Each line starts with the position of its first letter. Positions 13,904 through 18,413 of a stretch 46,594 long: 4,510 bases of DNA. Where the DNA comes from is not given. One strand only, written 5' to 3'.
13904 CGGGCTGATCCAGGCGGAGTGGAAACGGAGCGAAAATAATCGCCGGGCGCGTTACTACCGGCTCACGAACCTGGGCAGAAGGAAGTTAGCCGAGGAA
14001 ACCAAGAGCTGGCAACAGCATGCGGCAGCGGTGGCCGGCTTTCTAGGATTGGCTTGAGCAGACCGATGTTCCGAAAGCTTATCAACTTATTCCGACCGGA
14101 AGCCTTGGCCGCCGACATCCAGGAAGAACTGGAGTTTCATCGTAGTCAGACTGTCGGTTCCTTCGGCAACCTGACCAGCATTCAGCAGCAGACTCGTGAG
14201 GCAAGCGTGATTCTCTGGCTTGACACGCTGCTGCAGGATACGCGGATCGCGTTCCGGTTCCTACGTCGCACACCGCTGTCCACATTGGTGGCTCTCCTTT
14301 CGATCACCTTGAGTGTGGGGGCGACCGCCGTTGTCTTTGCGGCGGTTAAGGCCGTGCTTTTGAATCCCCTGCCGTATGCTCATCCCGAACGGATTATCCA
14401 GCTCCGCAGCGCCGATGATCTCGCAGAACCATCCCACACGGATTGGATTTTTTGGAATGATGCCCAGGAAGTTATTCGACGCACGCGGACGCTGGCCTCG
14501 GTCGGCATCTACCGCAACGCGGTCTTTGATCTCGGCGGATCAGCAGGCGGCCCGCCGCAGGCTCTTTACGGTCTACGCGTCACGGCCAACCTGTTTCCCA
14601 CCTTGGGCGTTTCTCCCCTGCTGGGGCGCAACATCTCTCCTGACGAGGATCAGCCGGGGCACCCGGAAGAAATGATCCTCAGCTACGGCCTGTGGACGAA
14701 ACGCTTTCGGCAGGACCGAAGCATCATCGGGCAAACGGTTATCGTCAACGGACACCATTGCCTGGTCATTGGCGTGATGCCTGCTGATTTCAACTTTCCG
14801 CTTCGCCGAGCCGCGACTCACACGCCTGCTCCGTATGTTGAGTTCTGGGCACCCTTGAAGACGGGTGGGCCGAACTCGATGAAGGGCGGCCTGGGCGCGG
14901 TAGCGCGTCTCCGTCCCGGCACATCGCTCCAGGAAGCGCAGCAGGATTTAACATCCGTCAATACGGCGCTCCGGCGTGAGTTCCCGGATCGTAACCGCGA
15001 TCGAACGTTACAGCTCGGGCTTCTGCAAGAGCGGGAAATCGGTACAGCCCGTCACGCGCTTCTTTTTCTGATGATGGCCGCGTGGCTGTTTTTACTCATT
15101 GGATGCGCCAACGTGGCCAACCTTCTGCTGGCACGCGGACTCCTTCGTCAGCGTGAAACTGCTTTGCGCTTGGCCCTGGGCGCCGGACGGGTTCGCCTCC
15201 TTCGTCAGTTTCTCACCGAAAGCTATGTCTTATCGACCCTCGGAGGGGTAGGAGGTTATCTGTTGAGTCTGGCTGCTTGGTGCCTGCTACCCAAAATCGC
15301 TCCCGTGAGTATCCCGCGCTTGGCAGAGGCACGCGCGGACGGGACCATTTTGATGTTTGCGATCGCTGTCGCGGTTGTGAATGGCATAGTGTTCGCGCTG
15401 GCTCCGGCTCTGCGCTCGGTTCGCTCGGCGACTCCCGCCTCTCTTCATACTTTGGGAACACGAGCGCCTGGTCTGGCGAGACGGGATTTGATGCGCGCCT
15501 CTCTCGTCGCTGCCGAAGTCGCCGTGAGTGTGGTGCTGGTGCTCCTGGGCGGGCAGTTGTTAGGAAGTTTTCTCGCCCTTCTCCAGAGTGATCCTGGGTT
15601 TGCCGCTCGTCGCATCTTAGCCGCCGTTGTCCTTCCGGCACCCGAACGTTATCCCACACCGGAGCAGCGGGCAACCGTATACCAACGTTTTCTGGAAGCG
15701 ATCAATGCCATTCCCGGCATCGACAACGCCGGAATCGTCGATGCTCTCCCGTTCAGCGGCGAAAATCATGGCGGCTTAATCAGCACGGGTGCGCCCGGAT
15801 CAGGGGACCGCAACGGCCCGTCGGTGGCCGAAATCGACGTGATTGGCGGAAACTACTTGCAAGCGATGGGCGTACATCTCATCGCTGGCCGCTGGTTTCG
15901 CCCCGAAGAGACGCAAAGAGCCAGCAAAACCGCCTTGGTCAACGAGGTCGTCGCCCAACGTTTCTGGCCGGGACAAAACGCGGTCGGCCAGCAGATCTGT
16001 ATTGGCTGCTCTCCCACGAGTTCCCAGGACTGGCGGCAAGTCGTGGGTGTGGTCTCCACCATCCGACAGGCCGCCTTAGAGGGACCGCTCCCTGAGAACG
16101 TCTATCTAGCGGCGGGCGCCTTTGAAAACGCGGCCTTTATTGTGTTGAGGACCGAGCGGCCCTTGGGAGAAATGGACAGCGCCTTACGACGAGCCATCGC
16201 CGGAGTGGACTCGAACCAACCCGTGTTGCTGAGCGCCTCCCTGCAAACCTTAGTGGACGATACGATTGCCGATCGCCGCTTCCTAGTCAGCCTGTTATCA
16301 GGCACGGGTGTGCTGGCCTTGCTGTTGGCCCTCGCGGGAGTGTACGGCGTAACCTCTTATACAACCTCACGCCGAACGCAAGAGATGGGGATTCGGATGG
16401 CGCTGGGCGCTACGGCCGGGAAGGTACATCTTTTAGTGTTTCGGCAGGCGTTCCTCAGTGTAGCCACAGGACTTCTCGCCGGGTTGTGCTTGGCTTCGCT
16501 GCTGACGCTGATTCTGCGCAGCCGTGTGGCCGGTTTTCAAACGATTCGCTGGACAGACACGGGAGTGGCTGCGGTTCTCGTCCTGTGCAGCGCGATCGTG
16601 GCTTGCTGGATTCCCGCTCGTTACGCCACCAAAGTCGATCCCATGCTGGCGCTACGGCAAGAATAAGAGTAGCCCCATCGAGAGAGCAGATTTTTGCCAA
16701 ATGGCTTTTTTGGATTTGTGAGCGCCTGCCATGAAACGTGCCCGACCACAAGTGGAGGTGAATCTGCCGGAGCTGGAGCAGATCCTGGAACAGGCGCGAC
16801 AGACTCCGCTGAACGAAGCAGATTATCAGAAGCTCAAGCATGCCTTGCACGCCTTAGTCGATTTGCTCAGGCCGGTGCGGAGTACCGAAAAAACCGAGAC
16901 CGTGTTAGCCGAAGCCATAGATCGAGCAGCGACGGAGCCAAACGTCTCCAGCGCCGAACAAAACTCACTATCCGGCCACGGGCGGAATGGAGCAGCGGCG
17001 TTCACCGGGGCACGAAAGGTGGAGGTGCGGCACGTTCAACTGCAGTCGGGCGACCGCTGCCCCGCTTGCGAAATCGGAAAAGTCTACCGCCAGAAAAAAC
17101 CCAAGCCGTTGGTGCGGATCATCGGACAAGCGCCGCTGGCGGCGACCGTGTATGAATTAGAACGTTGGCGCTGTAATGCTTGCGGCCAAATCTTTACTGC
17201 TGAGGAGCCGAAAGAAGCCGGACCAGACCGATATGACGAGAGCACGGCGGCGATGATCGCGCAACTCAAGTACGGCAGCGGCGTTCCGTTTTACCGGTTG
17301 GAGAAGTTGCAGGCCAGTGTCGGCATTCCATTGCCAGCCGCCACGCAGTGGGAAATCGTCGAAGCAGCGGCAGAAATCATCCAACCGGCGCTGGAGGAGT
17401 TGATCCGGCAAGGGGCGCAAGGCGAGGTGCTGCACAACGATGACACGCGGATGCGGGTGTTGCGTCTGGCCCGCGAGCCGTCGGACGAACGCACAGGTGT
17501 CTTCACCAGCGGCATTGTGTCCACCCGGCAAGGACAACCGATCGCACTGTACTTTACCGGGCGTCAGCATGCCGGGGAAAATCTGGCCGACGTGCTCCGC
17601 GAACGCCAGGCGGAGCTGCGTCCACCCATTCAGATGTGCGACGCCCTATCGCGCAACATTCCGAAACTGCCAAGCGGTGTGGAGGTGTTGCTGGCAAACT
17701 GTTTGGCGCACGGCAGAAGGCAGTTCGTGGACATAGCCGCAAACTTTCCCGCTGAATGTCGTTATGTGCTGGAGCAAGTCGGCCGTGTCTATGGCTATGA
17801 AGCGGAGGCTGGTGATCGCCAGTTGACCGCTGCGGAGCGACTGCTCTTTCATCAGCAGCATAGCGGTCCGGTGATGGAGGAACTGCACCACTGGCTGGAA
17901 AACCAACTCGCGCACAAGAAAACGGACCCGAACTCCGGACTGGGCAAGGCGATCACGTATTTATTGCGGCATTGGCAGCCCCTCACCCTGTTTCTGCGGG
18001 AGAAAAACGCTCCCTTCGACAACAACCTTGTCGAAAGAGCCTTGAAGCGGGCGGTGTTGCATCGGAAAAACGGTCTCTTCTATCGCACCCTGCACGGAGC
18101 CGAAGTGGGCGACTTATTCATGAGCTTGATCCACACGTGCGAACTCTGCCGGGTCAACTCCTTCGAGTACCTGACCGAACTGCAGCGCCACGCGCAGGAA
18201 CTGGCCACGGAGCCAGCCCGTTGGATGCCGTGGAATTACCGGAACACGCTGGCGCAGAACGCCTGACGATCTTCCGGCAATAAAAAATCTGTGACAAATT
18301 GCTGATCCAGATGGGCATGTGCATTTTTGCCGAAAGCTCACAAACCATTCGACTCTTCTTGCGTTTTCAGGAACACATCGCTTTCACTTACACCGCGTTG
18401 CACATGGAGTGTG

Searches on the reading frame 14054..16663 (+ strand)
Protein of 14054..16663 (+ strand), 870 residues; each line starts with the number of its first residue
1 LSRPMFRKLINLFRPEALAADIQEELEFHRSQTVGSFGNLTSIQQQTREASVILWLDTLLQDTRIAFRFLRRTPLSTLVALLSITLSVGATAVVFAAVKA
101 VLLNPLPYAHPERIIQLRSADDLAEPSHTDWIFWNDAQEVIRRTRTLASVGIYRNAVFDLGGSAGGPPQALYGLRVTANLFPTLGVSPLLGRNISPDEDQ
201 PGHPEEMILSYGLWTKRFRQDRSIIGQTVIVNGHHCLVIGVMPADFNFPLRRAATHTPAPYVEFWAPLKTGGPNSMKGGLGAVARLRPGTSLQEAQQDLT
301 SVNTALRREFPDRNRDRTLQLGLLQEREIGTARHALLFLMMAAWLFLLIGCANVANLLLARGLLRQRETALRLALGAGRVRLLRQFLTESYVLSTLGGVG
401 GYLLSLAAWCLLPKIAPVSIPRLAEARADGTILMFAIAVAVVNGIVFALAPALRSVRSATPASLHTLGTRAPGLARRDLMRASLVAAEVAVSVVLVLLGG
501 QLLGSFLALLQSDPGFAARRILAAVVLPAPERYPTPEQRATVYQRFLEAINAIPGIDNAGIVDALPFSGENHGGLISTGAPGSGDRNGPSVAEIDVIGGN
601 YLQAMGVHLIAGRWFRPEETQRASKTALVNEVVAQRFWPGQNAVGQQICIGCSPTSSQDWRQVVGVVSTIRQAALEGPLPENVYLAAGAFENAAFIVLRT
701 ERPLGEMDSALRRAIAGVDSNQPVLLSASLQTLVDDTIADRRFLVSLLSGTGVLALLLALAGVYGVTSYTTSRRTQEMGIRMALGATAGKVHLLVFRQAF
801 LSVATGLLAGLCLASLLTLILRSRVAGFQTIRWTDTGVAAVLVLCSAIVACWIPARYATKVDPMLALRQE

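Call 77: search_protein_families(library=pfam, proteins=[window:14054-16663:+], max_evalue=0.00001)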
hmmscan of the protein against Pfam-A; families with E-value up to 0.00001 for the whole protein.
window:14054-16663:+ (870 aa): 2 families
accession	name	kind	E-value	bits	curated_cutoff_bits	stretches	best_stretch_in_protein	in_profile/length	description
PF12704.14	MacB_PCD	-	1.6e-30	107.4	27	2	77-301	1-206/207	MacB-like periplasmic core domain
PF02687.27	FtsX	-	3.3e-17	63.1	25.5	2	752-863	4-120/120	FtsX-like permease C-terminal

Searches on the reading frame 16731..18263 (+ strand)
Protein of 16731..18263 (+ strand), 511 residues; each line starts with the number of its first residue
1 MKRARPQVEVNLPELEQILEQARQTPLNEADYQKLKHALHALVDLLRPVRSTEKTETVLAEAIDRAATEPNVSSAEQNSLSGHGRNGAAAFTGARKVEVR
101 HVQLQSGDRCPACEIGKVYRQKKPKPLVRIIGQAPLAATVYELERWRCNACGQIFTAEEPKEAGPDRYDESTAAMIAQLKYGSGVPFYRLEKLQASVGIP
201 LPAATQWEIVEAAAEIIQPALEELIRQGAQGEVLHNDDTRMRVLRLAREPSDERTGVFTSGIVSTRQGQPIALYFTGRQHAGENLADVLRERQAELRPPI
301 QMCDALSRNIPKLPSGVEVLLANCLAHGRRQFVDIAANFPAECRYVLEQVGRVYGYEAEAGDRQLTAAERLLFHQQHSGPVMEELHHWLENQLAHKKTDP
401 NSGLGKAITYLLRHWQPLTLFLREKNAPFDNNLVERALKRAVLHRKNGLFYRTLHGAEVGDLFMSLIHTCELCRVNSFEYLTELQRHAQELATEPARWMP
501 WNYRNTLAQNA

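Call 77: search_protein_families(library=pfam, proteins=[window:16731-18263:+], max_evalue=0.00001)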
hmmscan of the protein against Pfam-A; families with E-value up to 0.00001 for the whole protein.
window:16731-18263:+ (511 aa): 1 family
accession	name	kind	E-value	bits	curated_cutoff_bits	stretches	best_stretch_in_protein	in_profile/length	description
PF03050.20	DDE_Tnp_IS66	-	8.6e-54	183.3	23.1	1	168-458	4-283/284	Transposase IS66 family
